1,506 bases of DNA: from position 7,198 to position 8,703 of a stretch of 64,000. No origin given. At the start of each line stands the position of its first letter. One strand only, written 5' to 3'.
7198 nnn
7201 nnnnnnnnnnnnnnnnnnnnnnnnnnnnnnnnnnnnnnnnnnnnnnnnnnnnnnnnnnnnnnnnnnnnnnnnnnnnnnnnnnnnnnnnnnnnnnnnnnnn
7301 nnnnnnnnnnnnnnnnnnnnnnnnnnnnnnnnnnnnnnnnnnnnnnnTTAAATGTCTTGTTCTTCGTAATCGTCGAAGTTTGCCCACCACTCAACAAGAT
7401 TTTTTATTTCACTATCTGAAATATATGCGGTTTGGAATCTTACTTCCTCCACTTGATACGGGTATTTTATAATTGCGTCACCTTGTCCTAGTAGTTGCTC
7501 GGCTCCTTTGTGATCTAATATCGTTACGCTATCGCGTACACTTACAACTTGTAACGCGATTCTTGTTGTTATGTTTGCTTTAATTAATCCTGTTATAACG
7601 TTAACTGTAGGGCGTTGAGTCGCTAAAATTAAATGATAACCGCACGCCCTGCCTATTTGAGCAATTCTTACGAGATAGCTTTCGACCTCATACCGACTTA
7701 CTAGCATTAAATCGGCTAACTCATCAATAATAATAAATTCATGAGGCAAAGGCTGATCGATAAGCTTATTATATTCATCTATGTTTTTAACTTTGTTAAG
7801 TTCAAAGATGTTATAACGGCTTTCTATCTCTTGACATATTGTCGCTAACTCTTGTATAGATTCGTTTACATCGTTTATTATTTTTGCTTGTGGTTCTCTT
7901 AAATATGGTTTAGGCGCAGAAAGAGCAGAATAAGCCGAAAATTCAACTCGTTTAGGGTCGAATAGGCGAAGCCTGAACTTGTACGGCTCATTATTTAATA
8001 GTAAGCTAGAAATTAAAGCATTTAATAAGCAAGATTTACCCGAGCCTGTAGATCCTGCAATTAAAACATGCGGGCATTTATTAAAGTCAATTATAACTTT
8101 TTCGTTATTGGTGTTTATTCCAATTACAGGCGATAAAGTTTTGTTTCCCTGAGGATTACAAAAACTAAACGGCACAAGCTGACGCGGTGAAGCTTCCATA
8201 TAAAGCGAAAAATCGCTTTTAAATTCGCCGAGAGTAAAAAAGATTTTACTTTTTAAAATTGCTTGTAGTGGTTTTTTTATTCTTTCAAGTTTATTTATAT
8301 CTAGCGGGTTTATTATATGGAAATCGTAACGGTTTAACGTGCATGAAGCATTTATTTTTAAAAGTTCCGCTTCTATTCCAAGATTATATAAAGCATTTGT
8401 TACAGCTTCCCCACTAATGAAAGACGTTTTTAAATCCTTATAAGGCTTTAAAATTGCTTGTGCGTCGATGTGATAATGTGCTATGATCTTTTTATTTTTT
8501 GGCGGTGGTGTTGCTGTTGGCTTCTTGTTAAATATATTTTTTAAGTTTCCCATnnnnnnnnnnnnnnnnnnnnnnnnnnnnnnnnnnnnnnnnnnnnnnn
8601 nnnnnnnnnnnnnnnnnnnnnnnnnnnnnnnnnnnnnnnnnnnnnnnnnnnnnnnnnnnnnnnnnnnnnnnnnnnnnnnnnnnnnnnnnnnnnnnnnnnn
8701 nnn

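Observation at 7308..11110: Self-regulated module with FtsK-like ATPase and a small serine recombinase between putative terS and terL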

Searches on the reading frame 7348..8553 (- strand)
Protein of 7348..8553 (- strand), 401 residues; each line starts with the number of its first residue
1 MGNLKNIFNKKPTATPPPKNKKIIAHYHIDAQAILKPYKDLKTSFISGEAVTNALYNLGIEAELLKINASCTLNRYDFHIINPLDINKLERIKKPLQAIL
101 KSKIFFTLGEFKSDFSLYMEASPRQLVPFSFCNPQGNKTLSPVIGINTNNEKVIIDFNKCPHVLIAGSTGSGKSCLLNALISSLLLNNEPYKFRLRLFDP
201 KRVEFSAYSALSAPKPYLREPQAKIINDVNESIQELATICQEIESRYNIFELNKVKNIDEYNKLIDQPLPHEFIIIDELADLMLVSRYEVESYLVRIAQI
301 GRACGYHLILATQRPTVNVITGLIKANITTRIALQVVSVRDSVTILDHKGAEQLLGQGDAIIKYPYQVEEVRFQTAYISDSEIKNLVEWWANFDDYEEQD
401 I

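Call 3: search_protein_families(library=pfam, proteins=[window:7348-8553:-], max_evalue=0.1)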
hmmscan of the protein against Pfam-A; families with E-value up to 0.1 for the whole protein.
window:7348-8553:- (401 aa): 20 families
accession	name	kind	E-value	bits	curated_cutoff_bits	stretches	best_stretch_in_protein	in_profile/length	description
PF01580.24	FtsK_SpoIIIE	-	8.8e-37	127.1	24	1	147-316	25-220/221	FtsK/SpoIIIE family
PF01935.23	DUF87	-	9.8e-07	29.5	23.2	1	148-249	9-78/220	Helicase HerA, central domain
PF13555.12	AAA_29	-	0.0002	21.4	27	1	155-188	17-49/61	P-loop containing region of AAA domain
PF13476.12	AAA_23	-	0.00059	21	27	1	153-184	13-43/201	AAA domain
PF13401.12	AAA_22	-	0.00059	20.6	27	1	161-313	6-123/130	AAA domain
PF02456.21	Adeno_IVa2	-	0.004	16.5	21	1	155-190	81-117/370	Adenovirus IVa2 protein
PF20720.3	nSTAND3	-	0.005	17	27.2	1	158-189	15-47/155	Novel STAND NTPase 3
PF00437.27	T2SSE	-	0.0056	15.8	24.9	1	162-184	144-166/370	Type II/IV secretion system protein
PF20703.3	nSTAND1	-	0.0089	16.1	27.1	1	152-241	25-95/379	Novel STAND NTPase 1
PF01637.24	ATPase_2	-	0.011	15.9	33.2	1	161-295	21-133/225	ATPase domain predominantly from Archaea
PF13245.12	AAA_19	-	0.012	16.2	25.1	1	160-289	11-109/134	AAA domain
PF25199.1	nSTAND_NTPase5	-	0.016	15.5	34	1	158-247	39-123/145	Novel STAND NTPase 5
PF01926.29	MMR_HSR1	-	0.018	15.6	21.9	1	163-187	2-25/113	50S ribosome-binding GTPase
PF04851.21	ResIII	-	0.019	15.3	22.5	1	158-278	21-133/164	Type III restriction enzyme, res subunit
PF12846.13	AAA_10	-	0.021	14.3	27.5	1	159-226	20-55/362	AAA-like domain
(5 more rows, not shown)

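Call 4: search_protein_families(library=phrogs, proteins=[window:7348-8553:-], max_evalue=0.01)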
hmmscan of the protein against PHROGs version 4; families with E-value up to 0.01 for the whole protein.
window:7348-8553:- (401 aa): 6 families
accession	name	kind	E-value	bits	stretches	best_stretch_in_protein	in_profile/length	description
phrog_1358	-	moron, auxiliary metabolic gene and host takeover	9.8e-82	276.2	1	55-389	492-825/1382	FtsK/SpoIIIE-like protein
phrog_3551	-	moron, auxiliary metabolic gene and host takeover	9.8e-60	203.4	1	134-385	410-654/758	FtsK/SpoIIIE-like protein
phrog_2666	-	head and packaging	3e-12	47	1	161-352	322-500/555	terminase large subunit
phrog_17074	-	unknown function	4.1e-11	43.1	1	144-334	185-381/621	-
phrog_7035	-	unknown function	6.4e-07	29.1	1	144-183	191-234/969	-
phrog_31069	-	moron, auxiliary metabolic gene and host takeover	8.6e-05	22.1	1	161-340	302-485/742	FtsK/SpoIIIE-like protein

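Call 17: find_encoding_contigs(protein=window:7348-8553:-, flank=10000, max_places=8)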
Protein window:7348-8553:- (401 aa): 1 contig read that carries it; 1 place shown.
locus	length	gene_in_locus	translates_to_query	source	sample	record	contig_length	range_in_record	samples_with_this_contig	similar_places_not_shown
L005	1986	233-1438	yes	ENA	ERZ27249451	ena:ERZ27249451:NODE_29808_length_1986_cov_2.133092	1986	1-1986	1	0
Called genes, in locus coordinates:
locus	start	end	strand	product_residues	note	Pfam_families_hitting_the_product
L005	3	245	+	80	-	?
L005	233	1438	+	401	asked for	PF01580:FtsK_SpoIIIE, PF01935:DUF87 (weak)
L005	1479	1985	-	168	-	?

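Call 18: find_homologous_proteins(query=window:7348-8553:-)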
Query window:7348-8553:- (401 aa): 7982 proteins with E <= 0.001 among 8000 candidates; the best 120 are listed.
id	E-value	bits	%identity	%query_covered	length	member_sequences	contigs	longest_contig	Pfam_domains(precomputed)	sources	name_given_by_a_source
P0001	5.3e-252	854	95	100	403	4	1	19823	PF01935.24,PF01580.25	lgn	-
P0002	1.2e-199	681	80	94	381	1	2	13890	PF01935.24,PF01580.25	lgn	-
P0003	2.6e-197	674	80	94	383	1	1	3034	PF01935.24,PF01580.25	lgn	-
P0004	1.6e-195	668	80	94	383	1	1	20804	PF01580.25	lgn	-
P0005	3.2e-83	298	47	88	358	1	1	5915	PF01935.24,PF01580.25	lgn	-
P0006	2.2e-81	292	46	88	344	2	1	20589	PF01935.24,PF01580.25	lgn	-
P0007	2.4e-81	292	45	88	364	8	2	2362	PF01935.24,PF01580.25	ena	-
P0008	5.8e-81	291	43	91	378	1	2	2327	PF01580.25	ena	-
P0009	6.3e-81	290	41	96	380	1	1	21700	PF01580.25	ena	-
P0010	3.4e-79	285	42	95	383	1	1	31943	PF01580.25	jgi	jgi:S-DNA-T family DNA segregation ATPase FtsK/SpoIIIE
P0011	5.4e-79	284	44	87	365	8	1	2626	PF01935.24,PF12846.14,PF01580.25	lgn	-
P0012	6.1e-79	284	46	87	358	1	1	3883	PF01935.24,PF01580.25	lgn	-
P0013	6.4e-79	284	44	89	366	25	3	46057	PF01935.24,PF12846.14,PF01580.25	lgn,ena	-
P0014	7.0e-79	284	43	90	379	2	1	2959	PF01580.25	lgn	-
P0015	1.3e-78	283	42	89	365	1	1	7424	PF01580.25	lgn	-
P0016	1.6e-78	283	44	87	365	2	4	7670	PF01935.24,PF12846.14,PF01580.25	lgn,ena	-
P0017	1.6e-78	282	43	90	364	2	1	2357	PF01935.24,PF01580.25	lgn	-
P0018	3.4e-78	281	42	91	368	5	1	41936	PF01580.25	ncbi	-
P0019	7.4e-78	280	43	88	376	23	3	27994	PF01580.25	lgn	-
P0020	1.1e-77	280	42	89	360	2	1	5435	PF01935.24,PF01580.25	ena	-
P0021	1.1e-77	280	41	96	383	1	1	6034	PF01580.25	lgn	-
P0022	1.1e-77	280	46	87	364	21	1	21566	PF01935.24,PF13401.13,PF01580.25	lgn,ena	-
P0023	1.6e-77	279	46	86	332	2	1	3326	PF01935.24,PF01580.25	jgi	-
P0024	1.7e-77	279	44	86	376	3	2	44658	PF01580.25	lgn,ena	-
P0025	2.4e-77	279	45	86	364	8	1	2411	PF01935.24,PF13401.13,PF01580.25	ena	-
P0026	3.1e-77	278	47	85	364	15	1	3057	PF01935.24,PF13401.13,PF01580.25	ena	-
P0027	4.6e-77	278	43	88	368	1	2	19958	PF01580.25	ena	-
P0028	5.7e-77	277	44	92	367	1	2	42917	PF01935.24,PF13401.13,PF01580.25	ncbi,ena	-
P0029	8.7e-77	277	42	89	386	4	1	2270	PF01580.25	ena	-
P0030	1.1e-76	277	42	87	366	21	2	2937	PF12846.14,PF01580.25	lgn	-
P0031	1.4e-76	276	40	94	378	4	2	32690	PF01580.25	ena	-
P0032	1.6e-76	276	44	87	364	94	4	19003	PF13401.13,PF01580.25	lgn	-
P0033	1.6e-76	276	41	89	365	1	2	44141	PF01580.25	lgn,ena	-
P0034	2.1e-76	276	41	89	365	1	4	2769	PF01580.25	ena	-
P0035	2.2e-76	276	42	97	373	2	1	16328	PF01580.25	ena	-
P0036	2.8e-76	275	42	86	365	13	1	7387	PF01935.24,PF01580.25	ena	-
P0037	2.8e-76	275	45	86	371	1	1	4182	PF13401.13,PF12846.14,PF01580.25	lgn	-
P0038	3.4e-76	275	41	90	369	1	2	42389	PF12846.14,PF20703.4,PF01580.25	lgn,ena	-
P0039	5.2e-76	274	44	86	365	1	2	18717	PF01580.25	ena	-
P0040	7.2e-76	274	41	89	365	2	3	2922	PF01580.25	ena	-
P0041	9.5e-76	273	42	88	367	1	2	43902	PF01580.25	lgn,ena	-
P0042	1.2e-75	273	45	87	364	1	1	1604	PF13401.13,PF01580.25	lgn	-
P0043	1.3e-75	273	43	89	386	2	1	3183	PF01580.25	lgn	-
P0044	1.5e-75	273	42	86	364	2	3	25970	PF01935.24,PF13401.13,PF01580.25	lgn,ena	-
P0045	1.5e-75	273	42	88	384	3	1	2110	PF01580.25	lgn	-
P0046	1.7e-75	273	42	89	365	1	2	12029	PF01580.25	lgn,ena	-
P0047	4.0e-75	271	46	85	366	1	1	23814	PF01935.24,PF13401.13,PF01580.25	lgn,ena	-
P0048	4.7e-75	271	44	86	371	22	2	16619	PF13401.13,PF12846.14,PF01580.25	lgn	-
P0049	5.1e-75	271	43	99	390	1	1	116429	PF01935.24,PF01580.25,PF25199.2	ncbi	-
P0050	5.8e-75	271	40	91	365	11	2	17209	PF01580.25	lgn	-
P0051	5.9e-75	271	45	86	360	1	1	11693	PF13401.13,PF01580.25,PF01637.25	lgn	-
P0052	8.3e-75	270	42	90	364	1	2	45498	PF01935.24,PF01580.25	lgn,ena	-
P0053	1.2e-74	270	45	88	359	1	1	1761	PF01580.25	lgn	-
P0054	1.3e-74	270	45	86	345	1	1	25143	PF01935.24,PF01580.25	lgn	-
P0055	1.7e-74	269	41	87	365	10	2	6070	PF01580.25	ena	-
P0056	2.4e-74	269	41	89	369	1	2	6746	PF01580.25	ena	-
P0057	2.8e-74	269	43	87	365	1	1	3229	PF20703.4,PF01580.25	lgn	-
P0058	4.4e-74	268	42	86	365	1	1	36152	PF01935.24,PF01580.25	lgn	-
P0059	4.5e-74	268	43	83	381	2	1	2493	PF01935.24,PF13401.13,PF01580.25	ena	-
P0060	6.6e-74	267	43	86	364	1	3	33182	PF01580.25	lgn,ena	-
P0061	1.2e-73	266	43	86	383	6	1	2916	PF01580.25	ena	-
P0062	1.4e-73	266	42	86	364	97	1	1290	PF01935.24,PF01580.25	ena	-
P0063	1.5e-73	266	42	86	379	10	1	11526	PF01935.24,PF01580.25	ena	-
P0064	2.1e-73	266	45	86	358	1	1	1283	PF13401.13,PF01580.25,PF01637.25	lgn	-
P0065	3.1e-73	265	39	91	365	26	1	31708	PF01580.25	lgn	-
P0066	3.1e-73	265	41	91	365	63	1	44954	PF01580.25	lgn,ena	-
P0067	3.9e-73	265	44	85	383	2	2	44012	PF01580.25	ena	-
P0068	7.5e-73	264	45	85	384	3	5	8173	PF12846.14,PF01580.25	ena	-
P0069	1.1e-72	263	42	86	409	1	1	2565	PF01580.25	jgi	jgi:S-DNA-T family DNA segregation ATPase FtsK/SpoIIIE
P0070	1.3e-72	263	42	90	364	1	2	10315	PF20703.4,PF01580.25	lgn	-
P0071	1.5e-72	263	42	86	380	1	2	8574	PF01580.25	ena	-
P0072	2.2e-72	262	52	63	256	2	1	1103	PF01580.25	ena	-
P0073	3.0e-72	262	40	89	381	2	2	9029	PF01580.25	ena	-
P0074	5.1e-72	261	43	87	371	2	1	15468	PF13401.13,PF01580.25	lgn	-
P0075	1.0e-71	260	52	69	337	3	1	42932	PF01935.24,PF01580.25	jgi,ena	-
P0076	1.3e-71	260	42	86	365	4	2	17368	PF01580.25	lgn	-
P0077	5.1e-71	258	51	69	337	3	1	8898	PF01935.24,PF01580.25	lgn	-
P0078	8.8e-71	257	41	86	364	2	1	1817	PF01580.25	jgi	-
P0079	1.0e-70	257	42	86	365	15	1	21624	PF01580.25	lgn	-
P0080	1.2e-70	257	45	86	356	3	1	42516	PF04665.19,PF01580.25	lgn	-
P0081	1.7e-70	256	44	83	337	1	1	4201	PF01935.24,PF01580.25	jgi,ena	-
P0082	2.4e-70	256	43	86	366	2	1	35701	PF01935.24,PF01580.25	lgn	-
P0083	2.4e-70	256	44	82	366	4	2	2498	PF01580.25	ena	-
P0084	7.0e-70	254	42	86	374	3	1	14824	PF01935.24,PF01580.25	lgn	-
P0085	8.6e-70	254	53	64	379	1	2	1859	PF01935.24,PF01580.25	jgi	-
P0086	1.4e-69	253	43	86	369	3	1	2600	PF13401.13,PF12846.14,PF01580.25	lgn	-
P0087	4.6e-69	251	41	86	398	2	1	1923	PF01935.24,PF12846.14,PF01580.25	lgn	-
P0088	8.0e-69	251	40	86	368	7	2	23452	PF01580.25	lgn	-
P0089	1.7e-68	250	43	86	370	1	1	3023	PF10412.16,PF01935.24,PF13401.13,PF12846.14,PF01580.25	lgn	-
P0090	1.7e-68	250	41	89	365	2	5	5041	PF01580.25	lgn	-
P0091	1.8e-68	249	41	92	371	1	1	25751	PF20703.4,PF01580.25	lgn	-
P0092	2.1e-68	249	41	89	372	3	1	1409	PF01935.24,PF01580.25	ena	-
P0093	2.7e-68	249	40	95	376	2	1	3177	PF01935.24,PF01580.25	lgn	-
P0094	2.9e-68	249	43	80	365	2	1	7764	PF12846.14,PF01580.25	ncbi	-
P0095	3.1e-68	249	42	91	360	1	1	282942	PF01935.24,PF13401.13,PF01580.25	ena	-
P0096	6.3e-68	248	50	61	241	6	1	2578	PF01580.25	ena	-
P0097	6.3e-68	248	43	87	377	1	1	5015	PF01935.24,PF01580.25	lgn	-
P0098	1.1e-67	247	44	85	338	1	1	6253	PF01935.24,PF01580.25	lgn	-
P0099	1.2e-67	247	41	88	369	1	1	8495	PF20703.4,PF01580.25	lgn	-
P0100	2.8e-67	246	45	80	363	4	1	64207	PF01935.24,PF01580.25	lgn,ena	-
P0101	4.6e-67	245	40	90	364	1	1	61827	PF01580.25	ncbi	-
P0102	5.3e-67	245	41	86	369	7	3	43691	PF01935.24,PF01580.25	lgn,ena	-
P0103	1.2e-66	244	39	85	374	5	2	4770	PF01935.24,PF13401.13,PF12846.14,PF01580.25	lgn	-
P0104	1.2e-66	243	46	72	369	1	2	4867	PF01935.24,PF13401.13,PF01580.25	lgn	-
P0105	1.7e-66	243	52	61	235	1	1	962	PF01580.25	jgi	jgi:S-DNA-T family DNA segregation ATPase FtsK/SpoIIIE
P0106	2.9e-66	242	41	86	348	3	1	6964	PF01580.25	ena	-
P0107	4.5e-66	242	39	89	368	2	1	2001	PF01935.24,PF01580.25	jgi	-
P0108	4.6e-66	242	41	90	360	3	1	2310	PF24883.3,PF13401.13,PF01580.25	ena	-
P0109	4.9e-66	241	45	78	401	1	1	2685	PF01935.24,PF12846.14,PF01580.25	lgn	-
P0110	1.3e-65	240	41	86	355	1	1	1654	PF12846.14,PF01580.25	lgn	-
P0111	1.3e-65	240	43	85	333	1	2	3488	PF01935.24,PF01580.25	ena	-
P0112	2.2e-65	239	42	86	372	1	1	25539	PF01935.24,PF01580.25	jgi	-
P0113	2.7e-65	239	41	85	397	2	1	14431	PF01935.24,PF13401.13,PF01580.25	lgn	-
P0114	6.6e-65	238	38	85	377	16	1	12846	PF01935.24,PF13401.13,PF12846.14,PF01580.25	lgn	-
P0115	1.1e-64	237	40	92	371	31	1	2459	PF01935.24,PF13401.13,PF12846.14,PF01580.25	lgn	-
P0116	1.2e-64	237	46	78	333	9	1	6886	PF01935.24,PF01580.25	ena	-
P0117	1.5e-64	237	39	88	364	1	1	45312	PF01580.25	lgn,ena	-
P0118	3.2e-64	235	40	82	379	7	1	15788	PF17854.7,PF20703.4,PF01580.25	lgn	-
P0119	5.1e-64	235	41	80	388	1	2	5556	PF01935.24,PF13401.13,PF12846.14,PF01580.25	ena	-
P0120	7.4e-64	234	41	87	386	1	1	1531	PF01935.24,PF01580.25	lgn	-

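Call 19: find_encoding_contigs(protein=P0001, flank=10000, max_places=3)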
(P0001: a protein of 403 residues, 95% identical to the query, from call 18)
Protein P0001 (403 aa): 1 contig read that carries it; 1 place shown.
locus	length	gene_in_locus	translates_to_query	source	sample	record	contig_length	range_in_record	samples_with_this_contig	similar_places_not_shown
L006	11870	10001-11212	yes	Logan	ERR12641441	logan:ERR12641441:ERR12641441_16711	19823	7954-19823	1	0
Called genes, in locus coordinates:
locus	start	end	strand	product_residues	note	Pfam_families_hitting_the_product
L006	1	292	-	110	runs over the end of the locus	PF16478:DUF5055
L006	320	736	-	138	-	-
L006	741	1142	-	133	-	-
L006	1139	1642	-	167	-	-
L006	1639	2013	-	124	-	-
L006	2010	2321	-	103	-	PF05135:Phage_connect_1 (weak)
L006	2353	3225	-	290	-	PF05065:Phage_capsid (faint)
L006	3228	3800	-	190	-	-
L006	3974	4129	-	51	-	-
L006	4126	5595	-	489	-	PF05133:SPP1_portal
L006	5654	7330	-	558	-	PF22530:Terminase-T7_RNaseH-like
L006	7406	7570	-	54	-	-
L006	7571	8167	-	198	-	PF00239:Resolvase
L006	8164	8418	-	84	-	PF01381:HTH_3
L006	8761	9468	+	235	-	-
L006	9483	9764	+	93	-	-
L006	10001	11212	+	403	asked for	PF01580:FtsK_SpoIIIE, PF01935:DUF87 (weak)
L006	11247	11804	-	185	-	PF16677:GP3_package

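Call 20: find_encoding_contigs(protein=P0004, flank=10000, max_places=3)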
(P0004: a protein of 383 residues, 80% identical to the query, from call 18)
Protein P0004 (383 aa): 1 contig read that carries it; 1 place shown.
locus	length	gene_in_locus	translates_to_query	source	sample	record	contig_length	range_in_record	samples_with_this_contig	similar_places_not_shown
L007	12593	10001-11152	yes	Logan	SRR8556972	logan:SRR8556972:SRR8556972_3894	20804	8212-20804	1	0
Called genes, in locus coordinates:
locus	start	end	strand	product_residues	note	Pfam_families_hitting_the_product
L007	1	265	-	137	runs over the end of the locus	-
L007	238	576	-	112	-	PF16478:DUF5055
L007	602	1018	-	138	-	PF16460:Phage_TTP_11 (faint)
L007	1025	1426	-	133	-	-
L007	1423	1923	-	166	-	-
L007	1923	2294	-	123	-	-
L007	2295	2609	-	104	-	-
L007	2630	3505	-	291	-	PF05065:Phage_capsid (faint)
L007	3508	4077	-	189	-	-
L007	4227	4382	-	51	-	-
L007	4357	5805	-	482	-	PF05133:SPP1_portal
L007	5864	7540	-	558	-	PF22530:Terminase-T7_RNaseH-like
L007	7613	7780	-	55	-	-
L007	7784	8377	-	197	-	PF00239:Resolvase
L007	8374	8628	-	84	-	PF01381:HTH_3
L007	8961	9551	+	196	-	-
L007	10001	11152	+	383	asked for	PF01580:FtsK_SpoIIIE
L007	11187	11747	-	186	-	PF16677:GP3_package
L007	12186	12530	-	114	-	-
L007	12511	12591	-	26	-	?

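Call 21: find_encoding_contigs(protein=P0018, flank=10000, max_places=3)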
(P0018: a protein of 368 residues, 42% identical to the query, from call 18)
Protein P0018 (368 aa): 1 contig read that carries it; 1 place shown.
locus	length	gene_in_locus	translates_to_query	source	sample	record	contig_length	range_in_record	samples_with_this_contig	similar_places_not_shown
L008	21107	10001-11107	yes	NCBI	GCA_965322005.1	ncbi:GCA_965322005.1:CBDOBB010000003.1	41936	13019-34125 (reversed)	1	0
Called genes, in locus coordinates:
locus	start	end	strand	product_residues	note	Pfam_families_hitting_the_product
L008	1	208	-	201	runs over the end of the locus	-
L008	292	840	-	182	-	PF07463:NUMOD4, PF13392:HNH_3 (weak)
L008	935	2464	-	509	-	PF05133:SPP1_portal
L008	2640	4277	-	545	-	-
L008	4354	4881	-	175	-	-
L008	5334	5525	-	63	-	-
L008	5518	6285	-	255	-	PF00239:Resolvase, PF07508:Recombinase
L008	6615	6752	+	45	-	-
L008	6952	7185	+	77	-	-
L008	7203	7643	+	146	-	-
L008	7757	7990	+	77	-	-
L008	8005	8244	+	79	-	PF26096:DUF8033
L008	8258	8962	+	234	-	-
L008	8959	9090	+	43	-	-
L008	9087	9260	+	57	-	-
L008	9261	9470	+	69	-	-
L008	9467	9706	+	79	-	-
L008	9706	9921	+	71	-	-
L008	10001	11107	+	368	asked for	PF01580:FtsK_SpoIIIE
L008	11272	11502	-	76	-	PF01381:HTH_3, PF13443:HTH_26 (weak), PF12844:HTH_19 (weak)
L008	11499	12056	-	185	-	PF16677:GP3_package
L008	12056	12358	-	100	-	-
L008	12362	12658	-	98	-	PF19905:DUF6378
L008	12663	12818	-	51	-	-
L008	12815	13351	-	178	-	-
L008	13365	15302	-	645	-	PF08706:D5_N (weak), PF19263:DUF5906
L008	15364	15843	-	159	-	-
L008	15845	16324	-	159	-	-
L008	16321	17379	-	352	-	PF09588:YqaJ (weak)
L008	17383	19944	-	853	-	-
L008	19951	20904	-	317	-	PF00145:DNA_methylase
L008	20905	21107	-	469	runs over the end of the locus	PF00270:DEAD (weak), PF04851:ResIII, PF00271:Helicase_C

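Call 25: find_related_loci(query=A1, collection=genome_contigs, flank=10000)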
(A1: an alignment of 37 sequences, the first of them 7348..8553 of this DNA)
Query A1 (401 aa) in genome_contigs; peptide patterns used: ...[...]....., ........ (x = any residue, [..] = any of these).
600 stretches matched a pattern (row limit reached: there are more); 598 encode a relative of the query (tblastn E <= 1e-3); the best 80 are kept; 80 distinct loci.
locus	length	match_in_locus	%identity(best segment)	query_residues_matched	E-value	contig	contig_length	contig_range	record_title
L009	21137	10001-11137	37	38-401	3e-69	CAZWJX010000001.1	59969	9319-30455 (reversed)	MAG TPA_asm: uncultured Syntrophobacterales bacterium isolate binchicken_co1_112 genome assembly, contig: NODE_326_lengt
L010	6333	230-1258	37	48-389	9e-68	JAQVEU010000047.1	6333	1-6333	MAG: Candidatus Ratteibacteria bacterium isolate STE_142 NODE_35396_length_6333_cov_3.471318_Sandtown_E, whole genome sh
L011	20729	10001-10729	44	144-393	3e-66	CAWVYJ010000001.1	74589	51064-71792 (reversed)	MAG TPA_asm: uncultured Dehalococcoidales bacterium isolate ERR3589563_maxbin2_23 genome assembly, contig: ERZ7462600.14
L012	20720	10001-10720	45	144-390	1e-65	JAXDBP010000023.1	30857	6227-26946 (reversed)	MAG: Bellilinea sp. isolate POMEDNA-B21 Raw2_k127_2057272, whole genome shotgun sequence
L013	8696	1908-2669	44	135-390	8e-66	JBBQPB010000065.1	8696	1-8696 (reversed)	MAG: Thermomicrobiales bacterium isolate Co_metawrap_144 Cmw_144_k141_6362000_length_8696_cov_7.5572, whole genome shotg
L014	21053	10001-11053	36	48-391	5e-65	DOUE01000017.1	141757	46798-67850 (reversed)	MAG TPA_asm: Erysipelotrichaceae bacterium isolate UBA12416 contig_5651, whole genome shotgun sequence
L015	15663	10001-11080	38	49-401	4e-65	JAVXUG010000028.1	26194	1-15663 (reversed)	MAG: Ruthenibacterium sp. isolate CGS6M4-bin71 NODE_1849_length_26194_cov_6.867516, whole genome shotgun sequence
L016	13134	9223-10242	37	49-389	3e-65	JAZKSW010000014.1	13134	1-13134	MAG: Candidatus Paceibacterota bacterium isolate NA-5cm_bin.13 NODE_1558_length_13134_cov_8.339017, whole genome shotgun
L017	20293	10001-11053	36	48-391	9e-65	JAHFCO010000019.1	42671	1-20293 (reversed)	MAG: Bacillota bacterium isolate nzgw223 NODE_415_length_42672_cov_3.537966, whole genome shotgun sequence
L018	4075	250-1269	38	55-388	1e-64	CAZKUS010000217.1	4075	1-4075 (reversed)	MAG TPA_asm: uncultured Clostridia bacterium isolate SRP201947_co1_40 genome assembly, contig: NODE_25766_length_4075_co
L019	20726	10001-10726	46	144-390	8e-65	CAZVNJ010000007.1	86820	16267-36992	MAG TPA_asm: uncultured Dehalococcoides sp. isolate SRP237561_co1_116 genome assembly, contig: NODE_348_length_86820_cov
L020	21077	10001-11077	33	30-389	9e-65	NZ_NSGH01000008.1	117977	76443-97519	Salimicrobium humidisoli strain WN024 NODE_8_length_117977_cov_68.2224, whole genome shotgun sequence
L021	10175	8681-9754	37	55-395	8e-65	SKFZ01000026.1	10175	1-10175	MAG: Bacilli bacterium isolate CSBr16_113R1 CSBr16-7932, whole genome shotgun sequence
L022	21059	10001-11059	35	50-388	1e-64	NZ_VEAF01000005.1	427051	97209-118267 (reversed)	Curtobacterium sp. 9128 strain DE0339 NODE_5_length_427051_cov_27.616144, whole genome shotgun sequence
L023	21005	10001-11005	38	55-389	3e-64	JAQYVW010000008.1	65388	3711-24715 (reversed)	MAG: Desulfurivibrionaceae bacterium isolate SF_100_bin10 SF_100_bin.10.orig_100_contig-145_845, whole genome shotgun se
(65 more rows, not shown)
